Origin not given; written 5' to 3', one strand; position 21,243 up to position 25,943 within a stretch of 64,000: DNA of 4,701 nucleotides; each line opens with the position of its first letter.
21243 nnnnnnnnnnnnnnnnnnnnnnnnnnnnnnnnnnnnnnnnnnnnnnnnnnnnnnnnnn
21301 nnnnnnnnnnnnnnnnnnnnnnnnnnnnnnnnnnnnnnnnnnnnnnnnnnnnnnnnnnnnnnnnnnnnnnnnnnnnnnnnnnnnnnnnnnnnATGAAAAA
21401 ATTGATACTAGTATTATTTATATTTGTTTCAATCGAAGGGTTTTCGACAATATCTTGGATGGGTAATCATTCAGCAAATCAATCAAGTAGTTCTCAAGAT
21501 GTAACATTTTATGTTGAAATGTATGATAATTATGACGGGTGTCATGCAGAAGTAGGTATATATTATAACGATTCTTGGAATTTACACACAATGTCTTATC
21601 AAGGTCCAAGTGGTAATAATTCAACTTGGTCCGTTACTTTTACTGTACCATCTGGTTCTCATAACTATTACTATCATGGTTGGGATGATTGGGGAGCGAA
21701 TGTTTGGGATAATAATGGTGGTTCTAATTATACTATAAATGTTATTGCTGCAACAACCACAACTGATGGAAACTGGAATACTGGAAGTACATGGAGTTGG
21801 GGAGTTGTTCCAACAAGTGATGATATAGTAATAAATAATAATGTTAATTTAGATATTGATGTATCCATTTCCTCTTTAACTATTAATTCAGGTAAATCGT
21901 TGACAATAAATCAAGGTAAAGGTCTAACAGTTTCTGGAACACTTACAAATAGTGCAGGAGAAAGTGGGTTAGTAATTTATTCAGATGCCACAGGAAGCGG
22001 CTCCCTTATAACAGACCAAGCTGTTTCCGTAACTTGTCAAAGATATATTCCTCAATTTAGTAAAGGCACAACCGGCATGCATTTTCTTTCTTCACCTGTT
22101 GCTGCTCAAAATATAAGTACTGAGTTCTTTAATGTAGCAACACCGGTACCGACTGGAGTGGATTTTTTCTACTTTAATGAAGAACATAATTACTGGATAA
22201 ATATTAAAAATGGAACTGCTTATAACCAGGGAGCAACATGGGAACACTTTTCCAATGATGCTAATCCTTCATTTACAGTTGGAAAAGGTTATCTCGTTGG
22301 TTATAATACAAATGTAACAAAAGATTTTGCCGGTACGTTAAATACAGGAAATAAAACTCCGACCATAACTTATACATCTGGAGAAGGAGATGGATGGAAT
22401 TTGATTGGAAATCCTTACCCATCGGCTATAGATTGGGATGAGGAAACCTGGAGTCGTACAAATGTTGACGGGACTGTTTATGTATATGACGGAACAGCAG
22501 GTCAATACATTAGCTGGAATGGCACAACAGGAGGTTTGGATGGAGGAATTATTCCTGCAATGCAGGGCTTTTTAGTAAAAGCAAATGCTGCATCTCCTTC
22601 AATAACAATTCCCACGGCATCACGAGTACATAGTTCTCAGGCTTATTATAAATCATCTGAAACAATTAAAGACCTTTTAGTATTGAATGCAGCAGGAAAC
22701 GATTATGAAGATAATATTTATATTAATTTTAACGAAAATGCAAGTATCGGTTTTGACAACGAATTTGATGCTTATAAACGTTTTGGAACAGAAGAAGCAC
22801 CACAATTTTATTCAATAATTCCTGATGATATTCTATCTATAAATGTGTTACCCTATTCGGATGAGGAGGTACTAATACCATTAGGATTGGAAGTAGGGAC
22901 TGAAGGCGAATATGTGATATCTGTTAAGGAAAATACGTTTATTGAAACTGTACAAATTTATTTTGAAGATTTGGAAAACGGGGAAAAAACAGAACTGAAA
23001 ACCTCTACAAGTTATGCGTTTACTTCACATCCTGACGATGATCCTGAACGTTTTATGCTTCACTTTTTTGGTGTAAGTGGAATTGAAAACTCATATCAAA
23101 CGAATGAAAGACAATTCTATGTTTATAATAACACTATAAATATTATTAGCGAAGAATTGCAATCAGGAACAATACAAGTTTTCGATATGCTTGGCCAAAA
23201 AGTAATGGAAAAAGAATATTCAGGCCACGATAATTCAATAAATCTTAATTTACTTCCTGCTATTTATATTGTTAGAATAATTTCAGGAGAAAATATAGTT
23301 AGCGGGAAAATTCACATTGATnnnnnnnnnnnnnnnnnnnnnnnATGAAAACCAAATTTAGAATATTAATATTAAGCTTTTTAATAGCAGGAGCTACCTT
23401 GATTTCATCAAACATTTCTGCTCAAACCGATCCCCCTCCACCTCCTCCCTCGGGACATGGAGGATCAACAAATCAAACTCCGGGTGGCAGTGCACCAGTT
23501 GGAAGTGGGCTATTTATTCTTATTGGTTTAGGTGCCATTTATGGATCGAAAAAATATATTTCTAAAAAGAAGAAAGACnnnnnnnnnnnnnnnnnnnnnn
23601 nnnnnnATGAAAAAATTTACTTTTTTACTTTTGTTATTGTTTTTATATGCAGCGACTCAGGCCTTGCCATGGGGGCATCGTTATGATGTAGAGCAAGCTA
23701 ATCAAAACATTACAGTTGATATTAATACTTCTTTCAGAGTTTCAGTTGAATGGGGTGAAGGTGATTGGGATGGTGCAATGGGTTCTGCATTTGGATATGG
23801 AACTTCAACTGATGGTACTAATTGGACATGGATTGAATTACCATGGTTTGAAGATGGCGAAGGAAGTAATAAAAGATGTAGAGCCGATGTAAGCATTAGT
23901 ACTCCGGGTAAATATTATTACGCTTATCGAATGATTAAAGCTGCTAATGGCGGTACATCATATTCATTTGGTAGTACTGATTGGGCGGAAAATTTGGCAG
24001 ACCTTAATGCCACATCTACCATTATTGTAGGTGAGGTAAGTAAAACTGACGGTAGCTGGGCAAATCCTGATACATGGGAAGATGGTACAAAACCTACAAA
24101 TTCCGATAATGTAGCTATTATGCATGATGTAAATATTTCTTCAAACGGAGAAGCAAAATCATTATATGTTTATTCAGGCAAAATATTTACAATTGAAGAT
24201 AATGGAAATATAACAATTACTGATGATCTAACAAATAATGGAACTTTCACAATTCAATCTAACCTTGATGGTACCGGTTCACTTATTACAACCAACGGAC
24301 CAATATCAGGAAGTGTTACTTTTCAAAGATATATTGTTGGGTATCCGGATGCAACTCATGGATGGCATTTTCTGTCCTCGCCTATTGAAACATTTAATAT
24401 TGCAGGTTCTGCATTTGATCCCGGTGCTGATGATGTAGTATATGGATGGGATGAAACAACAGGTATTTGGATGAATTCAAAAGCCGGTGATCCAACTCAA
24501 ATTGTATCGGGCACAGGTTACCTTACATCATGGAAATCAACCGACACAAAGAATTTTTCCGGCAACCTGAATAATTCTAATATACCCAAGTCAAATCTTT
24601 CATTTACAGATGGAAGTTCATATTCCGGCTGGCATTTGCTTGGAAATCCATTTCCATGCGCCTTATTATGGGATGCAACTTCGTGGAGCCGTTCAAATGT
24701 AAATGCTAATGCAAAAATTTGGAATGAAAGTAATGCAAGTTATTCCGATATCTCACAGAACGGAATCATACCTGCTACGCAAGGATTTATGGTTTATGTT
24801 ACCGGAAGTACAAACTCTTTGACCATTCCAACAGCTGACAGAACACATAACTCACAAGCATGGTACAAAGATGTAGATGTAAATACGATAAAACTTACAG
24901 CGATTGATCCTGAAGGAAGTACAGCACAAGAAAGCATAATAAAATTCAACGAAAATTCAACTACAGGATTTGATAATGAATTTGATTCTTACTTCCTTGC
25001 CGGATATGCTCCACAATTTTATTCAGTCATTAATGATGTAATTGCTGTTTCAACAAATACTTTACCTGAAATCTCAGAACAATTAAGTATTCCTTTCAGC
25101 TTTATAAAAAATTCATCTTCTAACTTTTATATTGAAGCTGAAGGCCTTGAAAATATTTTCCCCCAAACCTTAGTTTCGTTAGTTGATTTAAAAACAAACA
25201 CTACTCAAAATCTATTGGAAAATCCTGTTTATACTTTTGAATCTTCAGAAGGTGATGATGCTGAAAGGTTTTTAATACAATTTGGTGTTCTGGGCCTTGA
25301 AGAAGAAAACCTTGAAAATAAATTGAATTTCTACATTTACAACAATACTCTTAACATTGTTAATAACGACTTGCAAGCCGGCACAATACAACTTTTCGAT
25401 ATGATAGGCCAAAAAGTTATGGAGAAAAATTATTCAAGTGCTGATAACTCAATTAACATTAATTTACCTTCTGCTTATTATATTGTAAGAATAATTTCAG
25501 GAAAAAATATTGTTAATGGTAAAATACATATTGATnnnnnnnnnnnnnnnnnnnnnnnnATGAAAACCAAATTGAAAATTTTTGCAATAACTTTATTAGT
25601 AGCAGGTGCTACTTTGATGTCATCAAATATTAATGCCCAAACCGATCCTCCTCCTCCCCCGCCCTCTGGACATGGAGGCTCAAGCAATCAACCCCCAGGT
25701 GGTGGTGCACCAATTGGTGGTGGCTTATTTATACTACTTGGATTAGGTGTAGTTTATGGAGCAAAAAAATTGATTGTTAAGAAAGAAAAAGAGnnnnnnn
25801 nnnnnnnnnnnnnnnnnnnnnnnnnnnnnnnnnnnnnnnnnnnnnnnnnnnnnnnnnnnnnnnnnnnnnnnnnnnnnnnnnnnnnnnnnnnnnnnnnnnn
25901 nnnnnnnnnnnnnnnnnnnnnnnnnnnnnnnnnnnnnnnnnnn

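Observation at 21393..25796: Tandemly duplicated two-gene unit: ~645-aa T9SS protein followed by an ~80-aa protein that looks like a bare sorting signal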

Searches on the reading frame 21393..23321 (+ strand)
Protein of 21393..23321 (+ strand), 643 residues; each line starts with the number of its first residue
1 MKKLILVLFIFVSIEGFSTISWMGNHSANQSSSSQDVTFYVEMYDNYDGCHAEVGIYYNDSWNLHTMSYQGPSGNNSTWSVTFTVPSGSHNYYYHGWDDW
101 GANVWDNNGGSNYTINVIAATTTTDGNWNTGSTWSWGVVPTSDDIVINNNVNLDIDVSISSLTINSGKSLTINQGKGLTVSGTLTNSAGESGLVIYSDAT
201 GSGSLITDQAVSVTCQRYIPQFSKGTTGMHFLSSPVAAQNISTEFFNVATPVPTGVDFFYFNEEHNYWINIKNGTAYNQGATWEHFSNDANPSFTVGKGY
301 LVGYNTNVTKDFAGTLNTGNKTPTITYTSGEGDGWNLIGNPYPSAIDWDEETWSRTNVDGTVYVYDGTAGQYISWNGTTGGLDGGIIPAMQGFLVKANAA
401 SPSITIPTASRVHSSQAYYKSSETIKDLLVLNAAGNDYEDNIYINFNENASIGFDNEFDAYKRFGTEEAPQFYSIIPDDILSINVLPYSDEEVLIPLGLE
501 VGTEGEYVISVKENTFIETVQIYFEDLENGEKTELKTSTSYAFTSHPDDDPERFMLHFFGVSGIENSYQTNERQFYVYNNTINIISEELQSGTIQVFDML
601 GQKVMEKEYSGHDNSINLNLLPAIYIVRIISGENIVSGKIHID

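Call 5: search_protein_families(library=pfam, proteins=[window:21393-23321:+], max_evalue=1)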
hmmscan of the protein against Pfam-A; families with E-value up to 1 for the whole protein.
window:21393-23321:+ (643 aa): 1 family
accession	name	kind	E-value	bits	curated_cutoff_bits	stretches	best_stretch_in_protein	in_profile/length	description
PF18962.6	Por_Secre_tail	-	3.3e-05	24.5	27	1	579-642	7-75/75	Secretion system C-terminal sorting domain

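Call 6: search_protein_families(library=ncbifam, proteins=[window:21393-23321:+], max_evalue=1)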
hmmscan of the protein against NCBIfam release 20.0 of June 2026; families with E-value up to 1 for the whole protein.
window:21393-23321:+ (643 aa): 3 families
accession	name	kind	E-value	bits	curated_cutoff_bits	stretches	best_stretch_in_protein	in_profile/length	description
TIGR04183.1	Por_Secre_tail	domain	7.6e-08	32.2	23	1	579-640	8-69/72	T9SS type A sorting domain-containing protein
NF033708.1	T9SS_Cterm_ChiA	domain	7.7e-05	22.5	40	1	594-637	4-50/55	T9SS sorting signal type C domain-containing protein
NF052318.1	T9SS_sortase_N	equivalog_domain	0.035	14.2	40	1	1-65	1-67/140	type IX secretion system sortase PorU, long form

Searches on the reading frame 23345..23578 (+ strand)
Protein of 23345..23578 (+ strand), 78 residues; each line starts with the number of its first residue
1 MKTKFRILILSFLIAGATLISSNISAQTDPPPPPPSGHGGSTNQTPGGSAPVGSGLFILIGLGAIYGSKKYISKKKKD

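Call 5: search_protein_families(library=pfam, proteins=[window:23345-23578:+], max_evalue=1)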
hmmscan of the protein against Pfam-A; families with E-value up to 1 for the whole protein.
window:23345-23578:+ (78 aa): 0 families

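Call 6: search_protein_families(library=ncbifam, proteins=[window:23345-23578:+], max_evalue=1)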
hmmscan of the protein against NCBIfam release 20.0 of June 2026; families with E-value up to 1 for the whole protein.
window:23345-23578:+ (78 aa): 1 family
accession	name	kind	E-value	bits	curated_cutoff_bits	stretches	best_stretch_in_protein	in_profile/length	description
NF046080.1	PID_CTERM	domain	0.0061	16.4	26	1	51-72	2-23/25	PID-CTERM protein-sorting domain-containing protein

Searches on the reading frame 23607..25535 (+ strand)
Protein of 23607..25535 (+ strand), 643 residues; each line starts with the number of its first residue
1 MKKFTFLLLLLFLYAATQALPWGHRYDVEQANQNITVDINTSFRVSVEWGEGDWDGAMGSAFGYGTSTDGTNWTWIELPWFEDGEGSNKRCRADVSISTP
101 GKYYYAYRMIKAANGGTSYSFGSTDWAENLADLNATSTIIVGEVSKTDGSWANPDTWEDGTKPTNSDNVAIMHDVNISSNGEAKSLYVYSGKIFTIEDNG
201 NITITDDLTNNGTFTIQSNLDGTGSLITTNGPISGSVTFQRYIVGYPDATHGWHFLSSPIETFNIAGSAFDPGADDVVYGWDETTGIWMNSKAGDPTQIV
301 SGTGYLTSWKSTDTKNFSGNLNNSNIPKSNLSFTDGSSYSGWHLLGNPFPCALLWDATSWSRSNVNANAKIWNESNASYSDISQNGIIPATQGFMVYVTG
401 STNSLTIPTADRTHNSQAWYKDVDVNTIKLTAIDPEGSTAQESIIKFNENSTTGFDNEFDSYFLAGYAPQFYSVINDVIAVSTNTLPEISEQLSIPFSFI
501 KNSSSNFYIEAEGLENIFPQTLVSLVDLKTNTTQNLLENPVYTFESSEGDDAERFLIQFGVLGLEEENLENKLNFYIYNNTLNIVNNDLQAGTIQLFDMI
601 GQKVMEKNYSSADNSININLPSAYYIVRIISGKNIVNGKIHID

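Call 5: search_protein_families(library=pfam, proteins=[window:23607-25535:+], max_evalue=1)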
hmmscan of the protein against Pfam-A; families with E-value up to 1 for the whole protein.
window:23607-25535:+ (643 aa): 2 families
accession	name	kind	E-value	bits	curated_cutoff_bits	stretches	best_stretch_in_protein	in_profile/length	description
PF18962.6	Por_Secre_tail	-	0.00014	22.5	27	1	579-641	7-74/75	Secretion system C-terminal sorting domain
PF02102.21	Peptidase_M35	-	0.0072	15.7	27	1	195-240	107-149/352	Deuterolysin metalloprotease (M35) family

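Call 6: search_protein_families(library=ncbifam, proteins=[window:23607-25535:+], max_evalue=1)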
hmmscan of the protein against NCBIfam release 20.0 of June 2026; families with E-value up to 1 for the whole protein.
window:23607-25535:+ (643 aa): 2 families
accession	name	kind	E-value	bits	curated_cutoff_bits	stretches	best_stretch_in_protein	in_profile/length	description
TIGR04183.1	Por_Secre_tail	domain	5.6e-06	26.2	23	1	580-640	9-69/72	T9SS type A sorting domain-containing protein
NF033708.1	T9SS_Cterm_ChiA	domain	0.0042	16.9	40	1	594-637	4-49/55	T9SS sorting signal type C domain-containing protein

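Call 33: find_homologous_proteins(query=window:23607-25535:+, max_evalue=1e-10)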
Query window:23607-25535:+ (643 aa): 302 proteins with E <= 1e-10 among 8000 candidates; the best 120 are listed.
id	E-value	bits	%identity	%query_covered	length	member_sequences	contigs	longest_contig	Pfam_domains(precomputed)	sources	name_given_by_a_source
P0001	0.0e+0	1458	100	100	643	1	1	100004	-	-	-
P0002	0.0e+0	1112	77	100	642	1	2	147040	-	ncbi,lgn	-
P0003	8.3e-225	767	77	70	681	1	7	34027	-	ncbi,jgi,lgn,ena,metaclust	metaclust:\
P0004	8.7e-218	743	69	77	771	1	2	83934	-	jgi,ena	jgi:hypothetical protein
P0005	4.2e-203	695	65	77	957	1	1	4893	-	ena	-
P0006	4.5e-202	692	54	100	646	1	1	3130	-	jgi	jgi:hypothetical protein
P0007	1.6e-195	670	51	98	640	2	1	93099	-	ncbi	-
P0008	3.0e-194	666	62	77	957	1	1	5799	-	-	-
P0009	2.9e-170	586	46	97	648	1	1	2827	PF18962.8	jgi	jgi:hypothetical protein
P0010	1.3e-167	578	60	74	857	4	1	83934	PF12951.14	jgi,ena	-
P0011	4.6e-167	576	47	100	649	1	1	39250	PF18962.8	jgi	jgi:hypothetical protein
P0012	2.6e-161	557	44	100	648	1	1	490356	PF18962.8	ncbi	-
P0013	1.3e-158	548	47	100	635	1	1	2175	PF18962.8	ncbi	-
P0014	3.9e-156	540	53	77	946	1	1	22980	-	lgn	-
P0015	5.3e-153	529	53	77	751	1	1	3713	-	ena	-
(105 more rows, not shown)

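Call 49: predict_structure(alignment_id=A2)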
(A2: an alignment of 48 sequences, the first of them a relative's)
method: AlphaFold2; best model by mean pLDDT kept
length: 643 residues; sequences in the alignment: 48
mean_pLDDT: 85.3   pTM: 0.74
mean pLDDT of the five models: 85.3, 84.8, 83.7, 83.7, 83.6
residues with pLDDT >= 90: 330; 70-90: 237; 50-70: 49; < 50: 27
segments of 3 or more residues with pLDDT < 50: 18-31, 418-421, 563-571
pLDDT, mean of each block of 10 residues (from residue 1): 77 58 39 74 75 69 89 84 65 86 88 70 69 82 96 96 96 97 97 96 97 96 92 94 87 90 90 91 82 90 93 94 93 77 93 91 91 88 89 91 92 73 76 94 93 90 93 92 91 91 95 86 91 90 94 92 41 72 77 88 87 82 88 79 83
secondary structure, 60 per line:
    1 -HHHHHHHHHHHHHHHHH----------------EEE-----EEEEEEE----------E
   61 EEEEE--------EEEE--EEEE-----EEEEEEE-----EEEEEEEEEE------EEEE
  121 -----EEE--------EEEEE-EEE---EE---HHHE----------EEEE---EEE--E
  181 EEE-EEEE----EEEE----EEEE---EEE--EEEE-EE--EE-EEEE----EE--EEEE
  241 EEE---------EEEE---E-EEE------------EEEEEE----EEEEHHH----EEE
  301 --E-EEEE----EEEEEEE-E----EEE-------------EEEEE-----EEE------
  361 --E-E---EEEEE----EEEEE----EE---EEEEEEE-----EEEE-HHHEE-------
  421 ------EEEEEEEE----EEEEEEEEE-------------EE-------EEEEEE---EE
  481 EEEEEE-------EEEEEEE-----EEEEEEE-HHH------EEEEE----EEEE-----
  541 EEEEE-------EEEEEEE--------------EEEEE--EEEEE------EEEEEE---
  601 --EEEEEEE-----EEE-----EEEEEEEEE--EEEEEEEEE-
elements in order: H2-18 E35-37 E43-49 E60-65 E74-77 E80-83 E89-95 E101-110 E117-120 E126-128 E137-141 E143-145 E168-171 E175-177 E180-183 E185-188 E193-196 E201-204 E208-210 E213-216 E225-228 E237-243 E253-256 E262-264 E277-282 E287-290 E298-300 E305-308 E313-319 E326-328 E342-346 E352-354 E369-373 E378-382 E392-398 E404-407 E427-434 E439-447 E470-475 E479-486 E494-500 E506-512 E523-527 E532-535 E541-545 E553-559 E574-578 E581-585 E592-597 E603-609 E615-617 E623-631 E634-642

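Call 53: fold_search(model_id=the predicted structure, library=pdb)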
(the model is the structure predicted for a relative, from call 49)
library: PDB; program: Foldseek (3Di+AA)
matches with E <= 10: 1276; with E <= 0.001: 32
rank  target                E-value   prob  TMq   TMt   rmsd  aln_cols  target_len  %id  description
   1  7q61_A                1.5e-06  0.87  0.10  0.06  38.8       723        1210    9  Structure of TEV conjugated A2ML1 (A2ML1-TC) (released 2022-04-20)
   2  7ptp_A                6.1e-06  0.84  0.10  0.09  30.7       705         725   10  In-situ structure of pentameric S-layer protein (released 2021-12-15)
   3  8d82_A                9.9e-06  0.69  0.10  0.11  29.2       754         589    8  Cryo-EM structure of human IL-6 signaling complex in detergent: model containing full extracellular domains (released 2023-03-29)
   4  2a74_D                1.7e-05  0.69  0.10  0.10  37.8       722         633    7  Human Complement Component C3c (released 2005-09-27)
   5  3hs0_F                3.0e-05  0.69  0.10  0.11  37.4       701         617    8  Cobra Venom Factor (CVF) in complex with human factor B (released 2009-07-07)
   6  8uh2_A                3.0e-05  0.35  0.09  0.09  38.9       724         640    9  Complex of C3b with the inhibitor albicin (released 2024-05-08)
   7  8v2b_B                5.1e-05  0.69  0.13  0.14  28.4       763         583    8  Cryo-EM structure of mouse type II OSM receptor complex: model for full extracellular assembly (released 2024-11-20)
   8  7q62_B                6.0e-05  0.63  0.11  0.09  39.3       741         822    8  Structure of TEV cleaved A2ML1 dimer (A2ML1-TT dimer) (released 2022-04-20)
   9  8cml_E                7.0e-05  0.30  0.09  0.08  39.2       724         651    9  Cryo-EM structure of complement C5 in complex with nanobodies UNbC5-1 and UNbC5-2 (released 2023-09-27)
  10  5lfu_A                8.6e-05  0.35  0.09  0.11  26.1       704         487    8  Myelin-associated glycoprotein (MAG) glycosylated and lysine-methylated full extracellular domain (released 2016-12-14)
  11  5fo7_A                1.1e-04  0.30  0.09  0.09  37.7       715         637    8  Crystal Structure of Human Complement C3b at 2.8 Angstrom resolution (released 2016-04-06)
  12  6tav_C                1.2e-04  0.38  0.10  0.05  38.5       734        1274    7  Crystal structure of endopeptidase-induced alpha2-macroglobulin (released 2021-05-12)
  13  3frp_A                1.8e-04  0.51  0.11  0.11  37.3       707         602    8  Crystal Structure of Cobra Venom Factor, a Co-factor for C3- and C5 convertase CVFBb (released 2009-04-28)
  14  6ehg_A                1.8e-04  0.35  0.09  0.10  37.8       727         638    9  complement component C3b in complex with a nanobody (released 2018-02-14)
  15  6rqj_B                2.1e-04  0.18  0.08  0.08  38.9       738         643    9  Structure of human complement C5 complexed with tick inhibitors OmCI, RaCI1 and CirpT1 (released 2020-01-08)
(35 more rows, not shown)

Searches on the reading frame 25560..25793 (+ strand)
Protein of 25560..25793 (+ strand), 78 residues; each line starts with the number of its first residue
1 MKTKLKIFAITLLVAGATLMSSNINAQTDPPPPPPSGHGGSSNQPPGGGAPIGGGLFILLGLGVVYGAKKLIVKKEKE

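Call 5: search_protein_families(library=pfam, proteins=[window:25560-25793:+], max_evalue=1)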
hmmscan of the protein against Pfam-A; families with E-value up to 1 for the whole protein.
window:25560-25793:+ (78 aa): 1 family
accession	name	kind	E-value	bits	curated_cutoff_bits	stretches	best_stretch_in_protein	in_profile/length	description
PF02656.20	DUF202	-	0.18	12.7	23.4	1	8-67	16-57/68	Domain of unknown function (DUF202)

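Call 6: search_protein_families(library=ncbifam, proteins=[window:25560-25793:+], max_evalue=1)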
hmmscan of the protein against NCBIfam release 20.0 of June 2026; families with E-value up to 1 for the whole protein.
window:25560-25793:+ (78 aa): 1 family
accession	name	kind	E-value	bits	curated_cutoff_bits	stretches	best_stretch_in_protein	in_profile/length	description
NF046080.1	PID_CTERM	domain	3e-05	23.7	26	1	51-72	2-23/25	PID-CTERM protein-sorting domain-containing protein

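Call 34: find_homologous_proteins(query=window:25560-25793:+, max_evalue=0.001)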
Query window:25560-25793:+ (78 aa): 89 proteins with E <= 0.001 among 94 candidates.
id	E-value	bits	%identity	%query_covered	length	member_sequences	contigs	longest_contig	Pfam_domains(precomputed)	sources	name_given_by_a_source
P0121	1.0e-42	161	100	100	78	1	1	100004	-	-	-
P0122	3.3e-37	143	92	100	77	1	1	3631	-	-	-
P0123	1.0e-33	132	81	100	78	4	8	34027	-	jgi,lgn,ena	-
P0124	4.2e-33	130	81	100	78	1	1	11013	-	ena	-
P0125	5.2e-33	130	81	100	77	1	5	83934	-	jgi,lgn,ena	jgi:hypothetical protein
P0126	9.3e-30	119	77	99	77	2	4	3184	-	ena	-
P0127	2.5e-29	118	72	87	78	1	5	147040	-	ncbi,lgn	-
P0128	6.8e-29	117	72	100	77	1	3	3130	-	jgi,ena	jgi:hypothetical protein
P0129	1.7e-27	112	76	91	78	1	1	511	-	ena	-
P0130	2.6e-26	108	65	100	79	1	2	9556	-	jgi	-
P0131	6.0e-25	104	79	86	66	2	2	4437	-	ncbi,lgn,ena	-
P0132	2.0e-22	96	62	100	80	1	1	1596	-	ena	-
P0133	2.0e-20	90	59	100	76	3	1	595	-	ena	-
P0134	2.1e-20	90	61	65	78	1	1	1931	-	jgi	-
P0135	2.4e-20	89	65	99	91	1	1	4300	-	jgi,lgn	-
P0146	3.3e-17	79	61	91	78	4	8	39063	PF28310.1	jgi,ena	-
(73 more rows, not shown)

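Call 38: find_encoding_contigs(protein=P0146, flank=5000, max_places=3)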
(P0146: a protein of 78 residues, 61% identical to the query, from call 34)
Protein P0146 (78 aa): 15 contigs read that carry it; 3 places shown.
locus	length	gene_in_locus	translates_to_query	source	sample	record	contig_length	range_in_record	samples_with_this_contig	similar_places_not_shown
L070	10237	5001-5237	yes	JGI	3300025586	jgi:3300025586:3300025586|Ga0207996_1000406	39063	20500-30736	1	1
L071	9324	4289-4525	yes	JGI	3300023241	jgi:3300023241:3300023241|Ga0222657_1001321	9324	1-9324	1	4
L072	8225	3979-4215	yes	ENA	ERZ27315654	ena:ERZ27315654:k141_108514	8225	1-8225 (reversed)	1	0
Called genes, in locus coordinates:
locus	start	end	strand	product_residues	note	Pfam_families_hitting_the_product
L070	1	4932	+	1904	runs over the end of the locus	PF13385:Laminin_G_3, PF02210:Laminin_G_2 (faint), PF13385:Laminin_G_3, PF00041:fn3 (weak), PF16656:Pur_ac_phosph_N (faint), PF13385:Laminin_G_3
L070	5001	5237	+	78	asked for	PF28310:PID_CTERM (weak)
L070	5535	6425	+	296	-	PF13229:Beta_helix (weak)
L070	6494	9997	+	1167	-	PF18962:Por_Secre_tail (weak)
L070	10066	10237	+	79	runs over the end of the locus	-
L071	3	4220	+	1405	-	?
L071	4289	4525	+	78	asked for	PF28310:PID_CTERM (weak)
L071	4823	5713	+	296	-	PF13229:Beta_helix (weak)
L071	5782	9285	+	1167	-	PF18962:Por_Secre_tail (weak)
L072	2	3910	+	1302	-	?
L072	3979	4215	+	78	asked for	PF28310:PID_CTERM (weak)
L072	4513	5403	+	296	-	PF13229:Beta_helix (weak)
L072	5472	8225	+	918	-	?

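Call 88: search_protein_representatives(alignment_id=A3)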
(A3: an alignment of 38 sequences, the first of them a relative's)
Query: 38 sequences, 79 profile positions. Proteins with E-value up to 0.001 (for the whole library): 2337; up to 1e-10: 813; up to 1e-30: 1. The best 150 are listed.
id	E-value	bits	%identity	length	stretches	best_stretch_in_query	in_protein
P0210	1.3e-33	130.9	-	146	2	2-78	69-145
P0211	2.8e-30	120.2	-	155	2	1-76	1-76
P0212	1.8e-25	104.8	-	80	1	1-77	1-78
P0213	2.0e-24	101.5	-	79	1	1-79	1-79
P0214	2.7e-24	101.0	-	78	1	1-78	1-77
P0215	6.9e-24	99.7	-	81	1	1-78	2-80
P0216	1.0e-23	99.2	-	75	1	1-78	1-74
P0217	2.7e-23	97.8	-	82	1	1-79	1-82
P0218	4.8e-23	97.0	-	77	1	1-79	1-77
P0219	8.0e-23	96.3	-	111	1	11-77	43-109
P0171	1.0e-22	96.0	-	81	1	1-75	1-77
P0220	1.2e-22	95.8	-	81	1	1-76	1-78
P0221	1.3e-22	95.6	-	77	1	1-75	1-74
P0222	1.7e-22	95.3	-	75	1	2-79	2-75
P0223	2.5e-22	94.7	-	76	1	1-79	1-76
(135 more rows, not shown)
